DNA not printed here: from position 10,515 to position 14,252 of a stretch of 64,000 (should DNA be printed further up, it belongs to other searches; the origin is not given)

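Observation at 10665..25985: FG-like repeats in a Gly/Ser background across the island proteins (hydrogel or phase-separation-like composition)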

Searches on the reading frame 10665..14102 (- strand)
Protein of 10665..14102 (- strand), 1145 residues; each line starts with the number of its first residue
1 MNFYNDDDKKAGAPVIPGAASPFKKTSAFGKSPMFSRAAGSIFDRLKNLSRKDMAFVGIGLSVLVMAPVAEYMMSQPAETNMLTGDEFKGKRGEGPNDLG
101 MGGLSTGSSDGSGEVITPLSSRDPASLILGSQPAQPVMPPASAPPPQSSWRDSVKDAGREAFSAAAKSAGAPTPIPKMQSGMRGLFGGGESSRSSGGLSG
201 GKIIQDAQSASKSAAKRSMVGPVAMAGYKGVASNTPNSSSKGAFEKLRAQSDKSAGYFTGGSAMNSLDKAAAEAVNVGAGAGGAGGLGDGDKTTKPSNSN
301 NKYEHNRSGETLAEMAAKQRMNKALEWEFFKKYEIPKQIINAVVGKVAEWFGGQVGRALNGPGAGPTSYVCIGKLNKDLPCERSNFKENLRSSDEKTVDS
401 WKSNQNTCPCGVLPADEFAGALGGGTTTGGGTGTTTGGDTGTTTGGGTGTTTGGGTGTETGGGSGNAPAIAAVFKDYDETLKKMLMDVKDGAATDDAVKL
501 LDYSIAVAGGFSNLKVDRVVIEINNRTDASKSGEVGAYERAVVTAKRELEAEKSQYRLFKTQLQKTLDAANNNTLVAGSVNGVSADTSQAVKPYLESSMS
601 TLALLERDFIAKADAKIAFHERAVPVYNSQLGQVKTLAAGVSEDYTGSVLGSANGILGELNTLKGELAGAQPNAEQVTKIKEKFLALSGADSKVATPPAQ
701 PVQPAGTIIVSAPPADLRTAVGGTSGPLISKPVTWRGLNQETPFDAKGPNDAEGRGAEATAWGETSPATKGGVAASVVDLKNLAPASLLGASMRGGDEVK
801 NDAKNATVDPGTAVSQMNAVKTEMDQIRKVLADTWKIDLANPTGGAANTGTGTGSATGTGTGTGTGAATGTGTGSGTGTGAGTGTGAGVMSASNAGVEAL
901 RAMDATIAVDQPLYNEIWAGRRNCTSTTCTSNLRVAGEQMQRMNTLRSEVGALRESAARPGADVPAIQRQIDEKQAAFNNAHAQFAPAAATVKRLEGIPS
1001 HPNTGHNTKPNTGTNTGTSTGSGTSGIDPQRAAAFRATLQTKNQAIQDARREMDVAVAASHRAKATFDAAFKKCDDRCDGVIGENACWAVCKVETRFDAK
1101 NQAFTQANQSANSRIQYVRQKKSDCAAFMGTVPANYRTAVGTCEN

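Call 3: search_protein_families(library=pfam, proteins=[window:10665-14102:-], max_evalue=1)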
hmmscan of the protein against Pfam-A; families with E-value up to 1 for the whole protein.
window:10665-14102:- (1145 aa): 1 family
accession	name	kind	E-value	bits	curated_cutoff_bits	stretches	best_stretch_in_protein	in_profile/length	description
PF19111.5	DUF5798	-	0.13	12.9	27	1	936-977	17-58/89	Family of unknown function (DUF5798)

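Call 5: search_protein_families(library=ncbifam, proteins=[window:10665-14102:-], max_evalue=1)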
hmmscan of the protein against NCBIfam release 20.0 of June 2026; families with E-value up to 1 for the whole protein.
window:10665-14102:- (1145 aa): 0 families

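Call 9: find_homologous_proteins(query=window:10665-14102:-)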
Query window:10665-14102:- (1145 aa): 109 proteins with E <= 0.001 among 8000 candidates.
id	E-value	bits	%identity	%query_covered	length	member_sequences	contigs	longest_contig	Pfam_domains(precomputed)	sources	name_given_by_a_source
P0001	0.0e+0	2053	81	100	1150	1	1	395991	-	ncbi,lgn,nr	ncbi:MAG: hypothetical protein PHV33_04505 [Elusimicrobiales bacterium]|nr:hypothetical protein [Elu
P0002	0.0e+0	1166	63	74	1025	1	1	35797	-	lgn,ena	-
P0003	1.7e-270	919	51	88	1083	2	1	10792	-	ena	-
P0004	2.7e-249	848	49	88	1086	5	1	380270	-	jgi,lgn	jgi:hypothetical protein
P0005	9.2e-238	810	48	84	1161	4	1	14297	-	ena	-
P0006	2.2e-233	796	52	74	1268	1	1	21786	-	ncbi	-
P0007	3.4e-229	782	52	74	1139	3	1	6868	-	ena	-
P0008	6.5e-222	758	47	86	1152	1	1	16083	-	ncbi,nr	ncbi:MAG: hypothetical protein Q7R35_08720 [Elusimicrobiota bacterium]|nr:hypothetical protein [Elus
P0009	5.4e-186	639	46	72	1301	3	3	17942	-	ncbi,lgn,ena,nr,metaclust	ncbi:MAG: hypothetical protein A2234_02090 [Elusimicrobia bacterium RIFOXYA2_FULL_58_8]|nr:MAG: hypo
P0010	2.1e-183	630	41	88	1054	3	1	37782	-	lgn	-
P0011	7.9e-178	612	38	87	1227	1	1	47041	-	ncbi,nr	ncbi:MAG: hypothetical protein HY796_02660 [Elusimicrobia bacterium]|nr:hypothetical protein [Elusim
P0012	2.8e-169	583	51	55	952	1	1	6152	-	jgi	jgi:hypothetical protein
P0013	1.4e-168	581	43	74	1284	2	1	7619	-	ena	-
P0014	9.8e-167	575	38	87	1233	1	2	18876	-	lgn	-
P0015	1.1e-166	575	48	58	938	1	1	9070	-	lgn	-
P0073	9.2e-114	400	45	50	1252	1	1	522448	-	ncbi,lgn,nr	ncbi:MAG: hypothetical protein NTX59_13905 [Elusimicrobia bacterium]|nr:hypothetical protein [Elusim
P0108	3.8e-42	163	39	29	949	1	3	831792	-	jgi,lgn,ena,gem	-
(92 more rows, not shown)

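Call 10: find_encoding_contigs(protein=P0001, flank=10000, max_places=2)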
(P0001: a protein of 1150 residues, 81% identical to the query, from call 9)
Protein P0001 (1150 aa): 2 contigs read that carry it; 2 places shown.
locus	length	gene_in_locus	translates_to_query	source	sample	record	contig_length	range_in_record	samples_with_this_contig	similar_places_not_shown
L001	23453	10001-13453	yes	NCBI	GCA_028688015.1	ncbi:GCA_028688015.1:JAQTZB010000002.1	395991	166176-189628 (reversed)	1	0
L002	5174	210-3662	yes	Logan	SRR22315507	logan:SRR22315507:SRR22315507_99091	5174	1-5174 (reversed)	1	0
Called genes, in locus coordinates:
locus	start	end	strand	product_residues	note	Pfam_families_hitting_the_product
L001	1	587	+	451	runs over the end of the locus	PF01225:Mur_ligase, PF08245:Mur_ligase_M, PF02875:Mur_ligase_C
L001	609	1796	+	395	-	PF00753:Lactamase_B, PF19583:ODP, PF00258:Flavodoxin_1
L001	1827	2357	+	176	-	-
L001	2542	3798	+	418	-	-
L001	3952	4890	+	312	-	-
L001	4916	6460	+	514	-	-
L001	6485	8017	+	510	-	-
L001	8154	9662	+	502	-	-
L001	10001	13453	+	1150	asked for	-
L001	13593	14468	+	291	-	-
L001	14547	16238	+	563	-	PF05496:RuvB_N (faint), PF13177:DNA_pol3_delta2, PF13401:AAA_22 (faint), PF00004:AAA, PF22608:DNAX_ATPase_lid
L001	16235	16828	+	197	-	PF21176:RecR_HhH, PF02132:RecR_ZnF, PF01751:Toprim, PF13662:Toprim_4, PF21175:RecR_C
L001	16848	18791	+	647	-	PF13567:DUF4131, PF03772:Competence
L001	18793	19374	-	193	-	PF02915:Rubrerythrin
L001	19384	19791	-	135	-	PF00472:RF-1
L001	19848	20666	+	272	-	PF00106:adh_short, PF01370:Epimerase (weak), PF08659:KR, PF13460:NAD_binding_10 (weak), PF13561:adh_short_C2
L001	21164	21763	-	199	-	-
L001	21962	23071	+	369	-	PF01628:HrcA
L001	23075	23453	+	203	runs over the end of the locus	PF01025:GrpE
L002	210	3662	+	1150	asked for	-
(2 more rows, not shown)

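Call 11: find_encoding_contigs(protein=P0073, flank=10000, max_places=2)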
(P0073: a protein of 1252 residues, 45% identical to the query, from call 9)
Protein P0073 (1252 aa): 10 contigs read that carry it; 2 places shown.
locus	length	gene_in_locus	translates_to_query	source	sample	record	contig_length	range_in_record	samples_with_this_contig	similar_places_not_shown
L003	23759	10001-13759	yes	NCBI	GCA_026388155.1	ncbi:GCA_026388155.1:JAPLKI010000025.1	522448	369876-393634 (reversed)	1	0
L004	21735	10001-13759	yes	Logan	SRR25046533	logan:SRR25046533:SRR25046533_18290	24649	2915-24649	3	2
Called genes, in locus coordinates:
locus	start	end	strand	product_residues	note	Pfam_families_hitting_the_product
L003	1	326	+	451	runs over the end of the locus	PF01225:Mur_ligase, PF08245:Mur_ligase_M, PF02875:Mur_ligase_C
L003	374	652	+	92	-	PF02597:ThiS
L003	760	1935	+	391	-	PF00753:Lactamase_B, PF19583:ODP, PF00258:Flavodoxin_1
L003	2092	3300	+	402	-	-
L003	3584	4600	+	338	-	-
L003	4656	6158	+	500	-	-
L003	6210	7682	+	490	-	-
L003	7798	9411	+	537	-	-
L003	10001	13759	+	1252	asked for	-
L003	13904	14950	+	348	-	PF01916:DS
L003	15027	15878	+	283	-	-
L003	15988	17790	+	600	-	PF05496:RuvB_N (weak), PF13177:DNA_pol3_delta2, PF13173:AAA_14 (faint), PF13401:AAA_22 (weak), PF13604:AAA_30 (faint), PF00004:AAA, PF21960:RCF1-5-like_lid (weak), PF22608:DNAX_ATPase_lid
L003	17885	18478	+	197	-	PF21176:RecR_HhH, PF02132:RecR_ZnF (weak), PF01751:Toprim, PF13662:Toprim_4, PF21175:RecR_C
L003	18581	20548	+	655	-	PF13567:DUF4131, PF03772:Competence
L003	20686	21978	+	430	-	-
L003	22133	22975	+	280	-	PF01513:NAD_kinase, PF20143:NAD_kinase_C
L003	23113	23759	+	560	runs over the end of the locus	PF02463:SMC_N, PF13175:AAA_15 (faint), PF13476:AAA_23 (weak)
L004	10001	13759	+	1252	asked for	-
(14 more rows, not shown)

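Call 12: find_encoding_contigs(protein=P0108, flank=10000, max_places=2)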
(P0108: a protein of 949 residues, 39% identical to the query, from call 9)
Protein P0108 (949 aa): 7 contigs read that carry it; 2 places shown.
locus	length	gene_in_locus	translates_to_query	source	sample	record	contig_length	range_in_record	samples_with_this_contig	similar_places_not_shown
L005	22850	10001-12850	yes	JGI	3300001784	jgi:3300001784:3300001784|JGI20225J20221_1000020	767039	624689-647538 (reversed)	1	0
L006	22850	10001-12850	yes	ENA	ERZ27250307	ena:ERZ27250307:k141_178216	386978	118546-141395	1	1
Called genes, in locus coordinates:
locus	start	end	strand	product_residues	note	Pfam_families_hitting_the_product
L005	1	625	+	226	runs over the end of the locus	PF00072:Response_reg, PF00196:GerE, PF08281:Sigma70_r4_2 (faint)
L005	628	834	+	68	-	-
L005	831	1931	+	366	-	-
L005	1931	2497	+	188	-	-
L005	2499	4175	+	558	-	PF06068:TIP49 (weak), PF00004:AAA, PF07724:AAA_2 (faint), PF07728:AAA_5 (faint), PF17862:AAA_lid_3 (weak), PF01434:Peptidase_M41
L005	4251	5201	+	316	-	-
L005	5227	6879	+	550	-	-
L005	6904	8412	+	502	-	-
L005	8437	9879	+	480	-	-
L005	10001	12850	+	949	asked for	-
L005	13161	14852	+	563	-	PF14559:TPR_19, PF13414:TPR_11 (weak), PF03704:BTAD (weak), PF13429:TPR_15, PF13432:TPR_16 (weak), PF13424:TPR_12 (weak), PF13432:TPR_16 (weak), PF13428:TPR_14 (weak), +13 more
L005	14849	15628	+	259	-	PF00398:RrnaAD, PF08241:Methyltransf_11 (weak), PF13649:Methyltransf_25 (weak)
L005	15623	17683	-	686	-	PF00999:Na_H_Exchanger, PF02080:TrkA_C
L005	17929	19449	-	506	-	PF00224:PK, PF02887:PK_C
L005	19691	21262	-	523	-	PF00083:Sugar_tr, PF06609:TRI12 (weak), PF13347:MFS_2 (faint), PF07690:MFS_1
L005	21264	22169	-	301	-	PF25917:BSH_RND, PF25919:BSH_CusB (weak), PF25954:Beta-barrel_RND_2 (faint), PF25973:BSH_CzcB, PF25885:HH_EMRA (weak), PF25876:HH_MFP_RND, PF25963:Beta-barrel_AAEA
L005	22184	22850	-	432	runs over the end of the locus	PF02321:OEP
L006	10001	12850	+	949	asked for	-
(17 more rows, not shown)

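Call 18: find_related_loci(query=A1, collection=genome_contigs, flank=10000)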
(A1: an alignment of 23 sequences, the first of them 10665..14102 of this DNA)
Query A1 (1145 aa) in genome_contigs; peptide patterns used: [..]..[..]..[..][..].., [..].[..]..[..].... (x = any residue, [..] = any of these).
83 stretches matched a pattern; 63 encode a relative of the query (tblastn E <= 1e-3); 62 distinct loci.
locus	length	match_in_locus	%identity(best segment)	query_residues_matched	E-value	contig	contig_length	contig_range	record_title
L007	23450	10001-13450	81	1-1145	0e+0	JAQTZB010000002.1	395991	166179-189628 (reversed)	MAG: Elusimicrobiales bacterium isolate STC_50 NODE_26_length_395991_cov_6.381505_Sandtown_C, whole genome shotgun seque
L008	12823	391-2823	51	1-849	0e+0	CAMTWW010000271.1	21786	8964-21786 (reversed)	MAG: uncultured Elusimicrobia bacterium isolate G04_MAG_00049 genome assembly, contig: G04_MAG_00049_000000000052, whole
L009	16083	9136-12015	47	1-981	0e+0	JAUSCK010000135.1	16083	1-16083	MAG: Elusimicrobiota bacterium isolate E14_concoct.bin.112_sub E14_k141_317595, whole genome shotgun sequence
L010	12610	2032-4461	46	1-827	0e+0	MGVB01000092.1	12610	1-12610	MAG: Elusimicrobia bacterium RIFOXYA12_FULL_57_11 rifixya3_full_scaffold_3867, whole genome shotgun sequence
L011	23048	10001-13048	38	1-995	3e-173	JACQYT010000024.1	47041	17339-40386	MAG: Elusimicrobia bacterium isolate NC_groundwater_1548_Pr4_S-0.65um_54_32 SR1-18-Sp65_coassembly_scaffold_27488, whole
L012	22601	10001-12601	44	1-842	2e-169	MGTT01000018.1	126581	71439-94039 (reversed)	MAG: Elusimicrobia bacterium GWA2_56_46 gwa2_scaffold_278, whole genome shotgun sequence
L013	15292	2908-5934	38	1-1000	2e-168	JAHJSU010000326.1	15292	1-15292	MAG: Elusimicrobia bacterium isolate OS_PC_MetaG.mb.28 OS_PC_MetaG.mb.28_k141_696603, whole genome shotgun sequence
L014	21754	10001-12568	43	1-853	2e-158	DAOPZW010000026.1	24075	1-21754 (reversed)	MAG TPA_asm: Elusimicrobiales bacterium isolate AMR_MDS_1278 NODE_2105_length_24075_cov_5.395087, whole genome shotgun s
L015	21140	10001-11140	68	1-372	2e-145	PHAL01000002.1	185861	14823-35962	MAG: Elusimicrobia bacterium HGW-Elusimicrobia-3 08E140C01_scaffold_216, whole genome shotgun sequence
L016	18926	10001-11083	73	1-355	2e-144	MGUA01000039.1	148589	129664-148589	MAG: Elusimicrobia bacterium GWB2_63_22 gwb2_scaffold_73, whole genome shotgun sequence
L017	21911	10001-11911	47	1-643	5e-142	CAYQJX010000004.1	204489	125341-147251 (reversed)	MAG TPA_asm: uncultured Elusimicrobiaceae bacterium isolate binchicken_co266_98 genome assembly, contig: NODE_136_length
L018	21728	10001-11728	50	1-589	2e-136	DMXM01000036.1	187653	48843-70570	MAG TPA_asm: Elusimicrobia bacterium isolate UBA11697 contig_160, whole genome shotgun sequence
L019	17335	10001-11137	68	1-377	3e-134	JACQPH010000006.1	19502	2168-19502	MAG: Elusimicrobia bacterium isolate NC_groundwater_1302_Ag_S-0.2um_62_53 S_p2_S4_coassembly_k141_238529, whole genome s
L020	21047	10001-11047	70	1-347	4e-134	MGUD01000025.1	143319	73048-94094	MAG: Elusimicrobia bacterium GWC2_61_19 gwc2_scaffold_560, whole genome shotgun sequence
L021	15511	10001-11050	71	1-352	5e-134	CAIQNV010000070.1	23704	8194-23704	MAG: uncultured Elusimicrobia bacterium isolate MJ-time_bin-2640 genome assembly, contig: bin-2640:070/157, whole genome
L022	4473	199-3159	42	1-1145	5e-137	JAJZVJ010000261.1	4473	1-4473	MAG: bacterium isolate SKS5.bin41 NODE_37699_length_4473_cov_1.079613, whole genome shotgun sequence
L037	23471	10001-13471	64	1-1145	0e+0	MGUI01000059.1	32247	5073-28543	MAG: Elusimicrobia bacterium GWD2_63_28 gwd2_scaffold_573, whole genome shotgun sequence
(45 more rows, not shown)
